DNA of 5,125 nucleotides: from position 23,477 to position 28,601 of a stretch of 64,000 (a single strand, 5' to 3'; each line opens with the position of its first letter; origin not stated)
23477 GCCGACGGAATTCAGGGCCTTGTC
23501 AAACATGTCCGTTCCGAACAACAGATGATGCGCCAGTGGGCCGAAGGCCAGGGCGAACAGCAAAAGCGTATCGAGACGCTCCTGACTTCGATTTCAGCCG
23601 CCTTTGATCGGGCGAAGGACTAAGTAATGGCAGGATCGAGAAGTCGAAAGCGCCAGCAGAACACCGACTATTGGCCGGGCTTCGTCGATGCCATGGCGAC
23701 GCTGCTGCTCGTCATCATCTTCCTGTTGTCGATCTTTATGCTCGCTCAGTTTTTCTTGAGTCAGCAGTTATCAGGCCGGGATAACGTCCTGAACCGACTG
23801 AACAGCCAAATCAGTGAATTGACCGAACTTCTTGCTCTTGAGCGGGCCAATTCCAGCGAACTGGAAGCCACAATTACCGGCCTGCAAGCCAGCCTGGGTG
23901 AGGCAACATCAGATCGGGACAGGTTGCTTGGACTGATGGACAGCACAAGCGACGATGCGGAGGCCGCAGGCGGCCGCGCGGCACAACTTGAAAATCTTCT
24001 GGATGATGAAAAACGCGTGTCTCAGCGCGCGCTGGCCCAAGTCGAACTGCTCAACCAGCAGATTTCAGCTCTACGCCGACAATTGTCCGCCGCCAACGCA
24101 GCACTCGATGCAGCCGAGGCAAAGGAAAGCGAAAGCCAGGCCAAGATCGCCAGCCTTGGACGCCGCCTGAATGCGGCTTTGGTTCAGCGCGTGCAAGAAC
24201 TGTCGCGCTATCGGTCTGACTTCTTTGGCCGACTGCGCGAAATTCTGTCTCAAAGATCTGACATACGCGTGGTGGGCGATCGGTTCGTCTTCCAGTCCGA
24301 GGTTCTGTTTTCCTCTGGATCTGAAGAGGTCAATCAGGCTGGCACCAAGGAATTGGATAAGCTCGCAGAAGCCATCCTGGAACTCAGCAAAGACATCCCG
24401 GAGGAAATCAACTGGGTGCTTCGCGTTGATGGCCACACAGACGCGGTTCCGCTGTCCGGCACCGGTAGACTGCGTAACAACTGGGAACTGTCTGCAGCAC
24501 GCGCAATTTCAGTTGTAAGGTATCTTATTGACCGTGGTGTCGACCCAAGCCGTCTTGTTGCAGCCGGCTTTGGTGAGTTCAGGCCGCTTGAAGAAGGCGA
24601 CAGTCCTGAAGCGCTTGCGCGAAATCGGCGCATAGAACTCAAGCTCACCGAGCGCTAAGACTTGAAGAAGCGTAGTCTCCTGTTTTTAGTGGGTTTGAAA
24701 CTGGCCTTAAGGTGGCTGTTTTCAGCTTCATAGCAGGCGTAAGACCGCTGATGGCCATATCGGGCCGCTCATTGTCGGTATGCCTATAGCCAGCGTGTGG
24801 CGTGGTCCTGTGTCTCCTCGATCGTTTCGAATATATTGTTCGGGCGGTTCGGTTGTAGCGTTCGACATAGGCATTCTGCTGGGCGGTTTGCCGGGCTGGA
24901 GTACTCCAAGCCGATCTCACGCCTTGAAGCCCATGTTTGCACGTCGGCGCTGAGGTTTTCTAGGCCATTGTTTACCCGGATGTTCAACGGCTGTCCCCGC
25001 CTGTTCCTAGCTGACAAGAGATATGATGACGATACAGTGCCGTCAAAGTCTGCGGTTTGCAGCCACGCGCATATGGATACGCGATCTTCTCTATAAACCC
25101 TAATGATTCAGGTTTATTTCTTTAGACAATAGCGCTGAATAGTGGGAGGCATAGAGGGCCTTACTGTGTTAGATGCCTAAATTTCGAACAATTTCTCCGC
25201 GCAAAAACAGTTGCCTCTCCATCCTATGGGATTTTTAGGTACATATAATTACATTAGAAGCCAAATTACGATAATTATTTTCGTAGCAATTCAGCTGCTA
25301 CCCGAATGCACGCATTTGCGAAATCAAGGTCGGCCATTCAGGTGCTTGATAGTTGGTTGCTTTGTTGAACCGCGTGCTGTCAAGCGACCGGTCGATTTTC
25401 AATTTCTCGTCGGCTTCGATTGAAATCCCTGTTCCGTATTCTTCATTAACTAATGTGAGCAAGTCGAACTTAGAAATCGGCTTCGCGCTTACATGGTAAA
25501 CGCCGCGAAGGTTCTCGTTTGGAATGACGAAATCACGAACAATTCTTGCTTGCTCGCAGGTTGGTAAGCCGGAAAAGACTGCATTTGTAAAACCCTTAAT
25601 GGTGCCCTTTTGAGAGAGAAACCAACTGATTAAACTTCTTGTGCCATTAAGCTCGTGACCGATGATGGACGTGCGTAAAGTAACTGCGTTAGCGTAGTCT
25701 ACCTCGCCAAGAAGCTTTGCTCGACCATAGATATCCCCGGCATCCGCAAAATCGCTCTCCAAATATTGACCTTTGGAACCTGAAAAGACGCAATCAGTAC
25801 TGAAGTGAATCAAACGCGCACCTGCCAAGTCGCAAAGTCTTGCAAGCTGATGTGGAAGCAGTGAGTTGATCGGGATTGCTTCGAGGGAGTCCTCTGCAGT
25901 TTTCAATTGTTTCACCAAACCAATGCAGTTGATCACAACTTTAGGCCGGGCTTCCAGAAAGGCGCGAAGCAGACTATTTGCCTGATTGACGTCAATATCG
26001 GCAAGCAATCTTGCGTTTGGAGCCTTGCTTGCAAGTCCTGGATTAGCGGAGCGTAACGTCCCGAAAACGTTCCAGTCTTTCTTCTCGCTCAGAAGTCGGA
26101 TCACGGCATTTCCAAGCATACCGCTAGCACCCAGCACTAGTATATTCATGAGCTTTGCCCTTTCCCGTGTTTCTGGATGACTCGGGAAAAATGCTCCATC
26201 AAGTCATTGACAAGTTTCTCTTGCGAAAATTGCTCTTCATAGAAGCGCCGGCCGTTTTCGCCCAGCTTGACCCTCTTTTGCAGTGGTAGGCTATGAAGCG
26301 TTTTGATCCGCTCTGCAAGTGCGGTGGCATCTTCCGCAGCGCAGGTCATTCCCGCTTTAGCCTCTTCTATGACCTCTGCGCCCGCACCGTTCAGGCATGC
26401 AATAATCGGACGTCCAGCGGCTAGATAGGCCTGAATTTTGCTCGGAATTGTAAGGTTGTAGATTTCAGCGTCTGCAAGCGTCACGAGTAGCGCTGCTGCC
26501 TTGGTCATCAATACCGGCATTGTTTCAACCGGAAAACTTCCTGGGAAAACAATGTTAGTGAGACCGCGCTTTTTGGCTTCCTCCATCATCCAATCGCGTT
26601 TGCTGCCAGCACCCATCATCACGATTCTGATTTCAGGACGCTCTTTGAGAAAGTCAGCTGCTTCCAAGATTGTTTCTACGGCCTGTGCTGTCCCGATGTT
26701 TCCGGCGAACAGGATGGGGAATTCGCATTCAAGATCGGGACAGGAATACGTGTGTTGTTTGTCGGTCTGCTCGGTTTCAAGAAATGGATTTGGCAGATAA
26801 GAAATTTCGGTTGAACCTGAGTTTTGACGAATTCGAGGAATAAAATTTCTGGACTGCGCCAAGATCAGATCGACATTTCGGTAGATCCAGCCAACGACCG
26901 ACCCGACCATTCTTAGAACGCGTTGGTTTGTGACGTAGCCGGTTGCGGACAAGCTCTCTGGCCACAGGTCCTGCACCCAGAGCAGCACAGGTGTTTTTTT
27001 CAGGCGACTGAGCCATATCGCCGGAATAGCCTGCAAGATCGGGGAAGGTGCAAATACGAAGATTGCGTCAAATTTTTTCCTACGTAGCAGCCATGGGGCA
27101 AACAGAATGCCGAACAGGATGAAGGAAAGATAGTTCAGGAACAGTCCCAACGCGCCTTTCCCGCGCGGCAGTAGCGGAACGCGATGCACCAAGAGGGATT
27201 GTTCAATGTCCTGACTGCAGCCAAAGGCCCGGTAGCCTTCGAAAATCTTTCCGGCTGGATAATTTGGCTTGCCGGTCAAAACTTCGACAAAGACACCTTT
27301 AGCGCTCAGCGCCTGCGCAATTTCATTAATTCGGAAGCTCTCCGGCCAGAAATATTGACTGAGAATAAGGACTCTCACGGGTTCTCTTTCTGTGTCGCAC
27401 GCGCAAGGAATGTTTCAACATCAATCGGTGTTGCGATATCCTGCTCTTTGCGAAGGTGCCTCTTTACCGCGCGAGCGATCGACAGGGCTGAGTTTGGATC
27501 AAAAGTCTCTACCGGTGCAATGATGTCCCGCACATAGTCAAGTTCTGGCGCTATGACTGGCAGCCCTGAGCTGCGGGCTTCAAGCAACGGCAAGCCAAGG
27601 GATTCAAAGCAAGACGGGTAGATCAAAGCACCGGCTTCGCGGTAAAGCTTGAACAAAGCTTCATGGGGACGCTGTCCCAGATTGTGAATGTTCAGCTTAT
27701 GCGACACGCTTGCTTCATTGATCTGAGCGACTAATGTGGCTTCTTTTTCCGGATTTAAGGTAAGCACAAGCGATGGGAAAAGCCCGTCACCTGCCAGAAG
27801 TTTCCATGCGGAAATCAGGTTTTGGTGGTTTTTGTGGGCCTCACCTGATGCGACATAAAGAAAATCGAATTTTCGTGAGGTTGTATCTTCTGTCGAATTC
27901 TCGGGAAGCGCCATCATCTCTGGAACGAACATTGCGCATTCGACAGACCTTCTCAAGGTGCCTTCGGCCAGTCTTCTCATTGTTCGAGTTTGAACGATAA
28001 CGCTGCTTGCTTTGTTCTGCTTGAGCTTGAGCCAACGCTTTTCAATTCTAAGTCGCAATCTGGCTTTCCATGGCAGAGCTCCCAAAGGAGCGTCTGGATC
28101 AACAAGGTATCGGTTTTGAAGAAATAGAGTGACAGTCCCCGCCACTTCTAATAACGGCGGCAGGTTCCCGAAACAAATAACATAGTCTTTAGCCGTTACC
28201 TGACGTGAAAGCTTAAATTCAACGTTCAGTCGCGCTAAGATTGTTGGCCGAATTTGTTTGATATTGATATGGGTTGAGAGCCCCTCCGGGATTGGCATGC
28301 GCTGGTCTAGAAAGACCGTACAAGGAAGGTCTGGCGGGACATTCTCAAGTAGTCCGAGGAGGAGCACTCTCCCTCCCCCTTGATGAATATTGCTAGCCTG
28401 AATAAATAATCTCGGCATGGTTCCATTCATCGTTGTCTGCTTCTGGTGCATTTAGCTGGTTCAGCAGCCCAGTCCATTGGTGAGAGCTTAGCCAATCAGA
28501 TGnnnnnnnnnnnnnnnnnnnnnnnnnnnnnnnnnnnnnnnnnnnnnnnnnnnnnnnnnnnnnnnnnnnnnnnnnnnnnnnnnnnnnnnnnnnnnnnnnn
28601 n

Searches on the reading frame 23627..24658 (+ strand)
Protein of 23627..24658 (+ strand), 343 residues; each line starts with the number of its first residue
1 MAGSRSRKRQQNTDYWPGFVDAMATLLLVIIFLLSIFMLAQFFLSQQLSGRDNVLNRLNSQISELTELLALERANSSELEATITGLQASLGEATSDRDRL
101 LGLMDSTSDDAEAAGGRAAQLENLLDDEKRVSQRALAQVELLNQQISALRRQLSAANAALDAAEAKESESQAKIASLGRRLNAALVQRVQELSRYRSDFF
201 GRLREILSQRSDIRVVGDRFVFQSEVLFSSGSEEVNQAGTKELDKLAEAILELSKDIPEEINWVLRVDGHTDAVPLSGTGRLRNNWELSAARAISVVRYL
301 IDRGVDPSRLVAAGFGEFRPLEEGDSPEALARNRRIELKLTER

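Call 29: search_protein_families(library=pfam, proteins=[window:23627-24658:+], max_evalue=0.00001)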
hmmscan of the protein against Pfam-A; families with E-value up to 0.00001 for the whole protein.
window:23627-24658:+ (343 aa): 1 family
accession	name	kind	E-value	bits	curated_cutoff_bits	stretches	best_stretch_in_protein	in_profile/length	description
PF00691.25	OmpA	-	1.8e-17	63.9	27.2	1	227-334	1-98/98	OmpA family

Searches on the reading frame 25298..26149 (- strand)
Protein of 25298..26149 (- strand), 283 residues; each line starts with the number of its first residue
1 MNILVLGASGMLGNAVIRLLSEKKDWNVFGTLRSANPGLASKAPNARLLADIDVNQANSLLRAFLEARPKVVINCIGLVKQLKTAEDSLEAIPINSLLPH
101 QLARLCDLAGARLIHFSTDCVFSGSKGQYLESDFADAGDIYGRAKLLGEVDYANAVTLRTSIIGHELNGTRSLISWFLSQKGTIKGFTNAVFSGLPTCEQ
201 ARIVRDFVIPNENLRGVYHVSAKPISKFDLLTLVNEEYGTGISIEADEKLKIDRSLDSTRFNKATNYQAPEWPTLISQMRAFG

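Call 49: search_protein_families(library=pfam, proteins=[window:25298-26149:-], max_evalue=0.0001)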
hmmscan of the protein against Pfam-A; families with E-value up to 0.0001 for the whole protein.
window:25298-26149:- (283 aa): 2 families
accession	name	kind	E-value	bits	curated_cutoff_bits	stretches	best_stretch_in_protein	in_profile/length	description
PF04321.23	RmlD_sub_bind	-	6e-27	94.9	27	1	1-240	1-233/287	RmlD substrate binding domain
PF01370.27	Epimerase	-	5.8e-16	59.1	20.9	1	3-150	1-151/240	NAD dependent epimerase/dehydratase family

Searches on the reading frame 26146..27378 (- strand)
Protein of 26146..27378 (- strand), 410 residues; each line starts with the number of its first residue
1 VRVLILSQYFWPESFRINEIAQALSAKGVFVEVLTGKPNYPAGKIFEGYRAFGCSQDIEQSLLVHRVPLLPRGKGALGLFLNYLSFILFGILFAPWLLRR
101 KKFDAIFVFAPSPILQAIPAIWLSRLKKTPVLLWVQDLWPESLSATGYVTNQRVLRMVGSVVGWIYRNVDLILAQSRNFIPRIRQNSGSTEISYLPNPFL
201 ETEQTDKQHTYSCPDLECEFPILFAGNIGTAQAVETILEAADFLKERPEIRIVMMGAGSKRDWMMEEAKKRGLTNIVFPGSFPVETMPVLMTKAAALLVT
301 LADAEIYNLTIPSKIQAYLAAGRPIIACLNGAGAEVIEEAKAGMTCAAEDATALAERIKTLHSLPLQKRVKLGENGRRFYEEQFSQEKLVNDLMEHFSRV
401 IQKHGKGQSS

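Call 49: search_protein_families(library=pfam, proteins=[window:26146-27378:-], max_evalue=0.0001)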
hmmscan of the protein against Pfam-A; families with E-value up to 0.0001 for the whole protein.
window:26146-27378:- (410 aa): 4 families
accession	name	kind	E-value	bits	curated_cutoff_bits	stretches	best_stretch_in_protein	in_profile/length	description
PF00534.26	Glycos_transf_1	-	4.6e-17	62.5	26.4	1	222-378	18-171/172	Glycosyl transferases group 1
PF13692.12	Glyco_trans_1_4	-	2.5e-16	60.6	27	1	222-361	4-139/142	Glycosyl transferases group 1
PF13579.12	Glyco_trans_4_4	-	3.4e-10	40.9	29.7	1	16-197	6-157/158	Glycosyl transferase 4-like domain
PF13439.12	Glyco_transf_4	-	1.3e-07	32.3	28.5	1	17-198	8-165/170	Glycosyltransferase Family 4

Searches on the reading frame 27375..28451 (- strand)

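Call 49: search_protein_families(library=pfam, proteins=[window:27375-28451:-], max_evalue=0.0001)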
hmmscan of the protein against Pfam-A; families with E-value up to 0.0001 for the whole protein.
window:27375-28451:- (358 aa): 3 families
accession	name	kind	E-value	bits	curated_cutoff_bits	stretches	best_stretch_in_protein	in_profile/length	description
PF00534.26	Glycos_transf_1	-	8.5e-17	61.7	26.4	1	193-336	14-159/172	Glycosyl transferases group 1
PF13692.12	Glyco_trans_1_4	-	1e-10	42.4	27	1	196-333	3-140/142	Glycosyl transferases group 1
PF20706.3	GT4-conflict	-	5.2e-05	22.8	26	1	156-302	159-311/385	Family 4 Glycosyltransferase in conflict systems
